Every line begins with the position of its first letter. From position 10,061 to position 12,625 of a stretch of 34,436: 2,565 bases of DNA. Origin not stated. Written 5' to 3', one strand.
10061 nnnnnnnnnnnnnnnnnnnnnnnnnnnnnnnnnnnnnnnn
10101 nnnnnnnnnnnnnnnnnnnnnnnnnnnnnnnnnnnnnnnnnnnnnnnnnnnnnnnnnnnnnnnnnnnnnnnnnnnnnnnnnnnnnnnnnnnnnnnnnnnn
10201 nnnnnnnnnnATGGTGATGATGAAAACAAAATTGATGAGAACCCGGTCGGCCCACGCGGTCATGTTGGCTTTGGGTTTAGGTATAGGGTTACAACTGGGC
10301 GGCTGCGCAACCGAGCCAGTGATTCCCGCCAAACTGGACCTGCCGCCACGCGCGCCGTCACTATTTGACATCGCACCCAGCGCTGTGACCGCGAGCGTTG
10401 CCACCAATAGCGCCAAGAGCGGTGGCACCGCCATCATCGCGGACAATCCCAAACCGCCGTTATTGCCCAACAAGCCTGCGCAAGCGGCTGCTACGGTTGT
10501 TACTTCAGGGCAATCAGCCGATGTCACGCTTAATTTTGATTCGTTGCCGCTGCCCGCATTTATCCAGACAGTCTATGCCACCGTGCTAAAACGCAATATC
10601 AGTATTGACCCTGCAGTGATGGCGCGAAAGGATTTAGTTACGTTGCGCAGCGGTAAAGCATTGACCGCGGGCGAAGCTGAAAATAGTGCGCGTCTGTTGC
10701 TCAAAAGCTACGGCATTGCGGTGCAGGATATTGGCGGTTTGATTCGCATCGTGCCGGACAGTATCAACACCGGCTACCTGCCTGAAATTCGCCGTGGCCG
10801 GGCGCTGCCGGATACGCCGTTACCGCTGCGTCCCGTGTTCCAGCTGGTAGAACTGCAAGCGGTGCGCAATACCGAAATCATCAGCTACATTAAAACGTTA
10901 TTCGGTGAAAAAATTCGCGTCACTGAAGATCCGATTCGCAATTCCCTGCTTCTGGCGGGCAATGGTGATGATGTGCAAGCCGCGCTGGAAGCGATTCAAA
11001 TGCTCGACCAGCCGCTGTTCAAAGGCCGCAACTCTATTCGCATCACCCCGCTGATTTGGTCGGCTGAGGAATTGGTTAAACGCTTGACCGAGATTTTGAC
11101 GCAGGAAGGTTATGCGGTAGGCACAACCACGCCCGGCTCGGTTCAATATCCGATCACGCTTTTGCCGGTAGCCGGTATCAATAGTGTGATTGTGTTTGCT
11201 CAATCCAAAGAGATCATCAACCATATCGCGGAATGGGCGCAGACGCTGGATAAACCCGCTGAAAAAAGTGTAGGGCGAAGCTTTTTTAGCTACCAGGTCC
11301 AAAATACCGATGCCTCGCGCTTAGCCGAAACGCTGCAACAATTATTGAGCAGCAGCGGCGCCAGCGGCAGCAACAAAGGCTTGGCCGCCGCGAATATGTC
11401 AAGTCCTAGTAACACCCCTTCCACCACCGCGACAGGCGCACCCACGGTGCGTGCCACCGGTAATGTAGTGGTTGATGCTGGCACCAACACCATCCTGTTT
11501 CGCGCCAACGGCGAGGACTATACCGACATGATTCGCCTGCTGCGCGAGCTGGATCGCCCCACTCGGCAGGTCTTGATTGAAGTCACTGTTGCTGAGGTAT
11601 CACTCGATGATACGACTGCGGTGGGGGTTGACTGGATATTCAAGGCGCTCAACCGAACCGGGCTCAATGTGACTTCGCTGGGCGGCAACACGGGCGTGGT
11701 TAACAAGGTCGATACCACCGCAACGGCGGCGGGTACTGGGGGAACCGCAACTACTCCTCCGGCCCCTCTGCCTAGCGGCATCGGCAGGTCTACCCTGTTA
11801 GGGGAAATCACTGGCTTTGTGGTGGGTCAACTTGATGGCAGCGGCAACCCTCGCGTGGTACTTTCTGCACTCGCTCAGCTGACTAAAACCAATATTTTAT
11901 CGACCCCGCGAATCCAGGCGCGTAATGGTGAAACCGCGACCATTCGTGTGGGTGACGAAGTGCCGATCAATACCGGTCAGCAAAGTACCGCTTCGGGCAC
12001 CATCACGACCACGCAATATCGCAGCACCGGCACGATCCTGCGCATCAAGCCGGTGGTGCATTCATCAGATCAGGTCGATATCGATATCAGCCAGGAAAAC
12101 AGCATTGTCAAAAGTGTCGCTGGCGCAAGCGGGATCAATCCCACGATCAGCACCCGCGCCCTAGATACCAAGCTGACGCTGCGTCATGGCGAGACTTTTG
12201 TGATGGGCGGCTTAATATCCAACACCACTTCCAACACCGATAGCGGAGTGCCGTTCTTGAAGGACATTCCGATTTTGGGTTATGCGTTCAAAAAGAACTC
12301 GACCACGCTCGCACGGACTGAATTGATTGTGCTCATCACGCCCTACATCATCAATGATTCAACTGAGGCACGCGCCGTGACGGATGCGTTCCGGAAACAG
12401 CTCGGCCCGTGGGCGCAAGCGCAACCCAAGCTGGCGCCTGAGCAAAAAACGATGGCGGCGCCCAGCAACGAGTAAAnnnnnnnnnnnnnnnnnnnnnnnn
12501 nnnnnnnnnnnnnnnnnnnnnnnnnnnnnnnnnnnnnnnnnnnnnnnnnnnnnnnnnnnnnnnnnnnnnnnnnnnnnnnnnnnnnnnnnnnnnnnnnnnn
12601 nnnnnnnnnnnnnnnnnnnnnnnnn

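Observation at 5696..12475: Orphan T2SS/type-IV-filament assembly module (J-like pseudopilin <-> K-L-M-C/P-liposecretin) lacking motor, platform, major pilin and peptidase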

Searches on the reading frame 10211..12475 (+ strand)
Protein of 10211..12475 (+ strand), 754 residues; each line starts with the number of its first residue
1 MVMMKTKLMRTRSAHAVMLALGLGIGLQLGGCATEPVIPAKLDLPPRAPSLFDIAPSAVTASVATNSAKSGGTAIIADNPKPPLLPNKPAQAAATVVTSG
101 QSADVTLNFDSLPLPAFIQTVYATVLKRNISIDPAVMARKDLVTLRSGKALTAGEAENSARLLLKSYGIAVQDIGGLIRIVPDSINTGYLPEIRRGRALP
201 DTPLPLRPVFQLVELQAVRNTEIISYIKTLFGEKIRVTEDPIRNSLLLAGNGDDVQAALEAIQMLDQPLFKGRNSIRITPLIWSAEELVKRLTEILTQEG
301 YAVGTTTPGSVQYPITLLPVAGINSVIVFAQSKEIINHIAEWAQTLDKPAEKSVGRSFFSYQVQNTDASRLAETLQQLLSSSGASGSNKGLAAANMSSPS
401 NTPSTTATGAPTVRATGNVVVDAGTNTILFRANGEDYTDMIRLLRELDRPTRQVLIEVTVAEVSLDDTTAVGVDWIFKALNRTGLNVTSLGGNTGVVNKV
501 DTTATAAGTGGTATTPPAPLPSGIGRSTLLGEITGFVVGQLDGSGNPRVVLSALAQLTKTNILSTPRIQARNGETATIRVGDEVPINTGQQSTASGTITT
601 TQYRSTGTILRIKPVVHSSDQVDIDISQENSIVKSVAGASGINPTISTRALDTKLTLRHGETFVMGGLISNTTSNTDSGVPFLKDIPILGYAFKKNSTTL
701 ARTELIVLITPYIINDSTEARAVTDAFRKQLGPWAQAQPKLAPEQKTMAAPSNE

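Call 3: search_protein_families(library=pfam, proteins=[window:10211-12475:+], max_evalue=1)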
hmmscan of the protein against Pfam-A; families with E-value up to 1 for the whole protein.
window:10211-12475:+ (754 aa): 3 families
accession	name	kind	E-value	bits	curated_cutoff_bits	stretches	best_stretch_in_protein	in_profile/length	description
PF00263.26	Secretin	-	1.3e-45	155.5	27.5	1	553-714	1-168/169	Bacterial type II and III secretion system protein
PF03958.22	Secretin_N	-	1.8e-25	89.4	28.2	3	360-453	3-69/69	Bacterial type II/III secretion system short domain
PF21305.2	type_II_gspD_N0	-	3.3e-06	27.3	27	1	107-180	1-71/71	GspD-like, N0 domain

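Call 4: search_protein_families(library=ncbifam, proteins=[window:10211-12475:+], max_evalue=1)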
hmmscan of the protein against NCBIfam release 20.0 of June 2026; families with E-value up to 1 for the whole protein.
window:10211-12475:+ (754 aa): 11 families
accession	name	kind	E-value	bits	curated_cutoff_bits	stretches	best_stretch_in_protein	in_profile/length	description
TIGR02517.1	type_II_gspD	equivalog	5.9e-104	348.7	351.35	1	107-724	1-600/600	type II secretion system secretin GspD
TIGR02515.1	IV_pilus_PilQ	subfamily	7.8e-52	176.7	284.35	1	356-715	97-428/428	type IV pilus secretin PilQ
TIGR02519.1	pilus_MshL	equivalog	4.2e-39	134.3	250.2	1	420-714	2-290/290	pilus (MSHA type) biogenesis protein MshL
NF010083.0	PRK13568.1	equivalog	3.1e-28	98.7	554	2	535-715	241-418/419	DNA uptake porin HofQ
NF007851.2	PRK10560.1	exception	9e-26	90.6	598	2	533-715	231-410/412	DNA uptake porin HofQ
TIGR02516.1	type_III_yscC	equivalog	1.1e-25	90.2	238.45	1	408-715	194-462/463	type III secretion system outer membrane ring subunit SctC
NF042912.1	Amuc_1098_fam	equivalog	2.2e-20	72.3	750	3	643-716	725-798/805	Amuc_1098 family type IV pilus outer membrane protein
NF011873.0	PRK15346.1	equivalog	1.3e-15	57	524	2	544-701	326-481/499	EscC/YscC/HrcC family type III secretion system outer membrane ring protein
TIGR02520.1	pilus_B_mal_scr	equivalog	3.1e-06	26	287.65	2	549-711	341-511/513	PilN family type IVB pilus formation outer membrane protein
NF009114.0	PRK12464.1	equivalog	0.026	13.5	461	1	627-671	91-135/389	1-deoxy-D-xylulose-5-phosphate reductoisomerase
NF000331.2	trim_DfrB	exception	0.073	13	137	1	292-318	46-74/78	trimethoprim-resistant dihydrofolate reductase DfrB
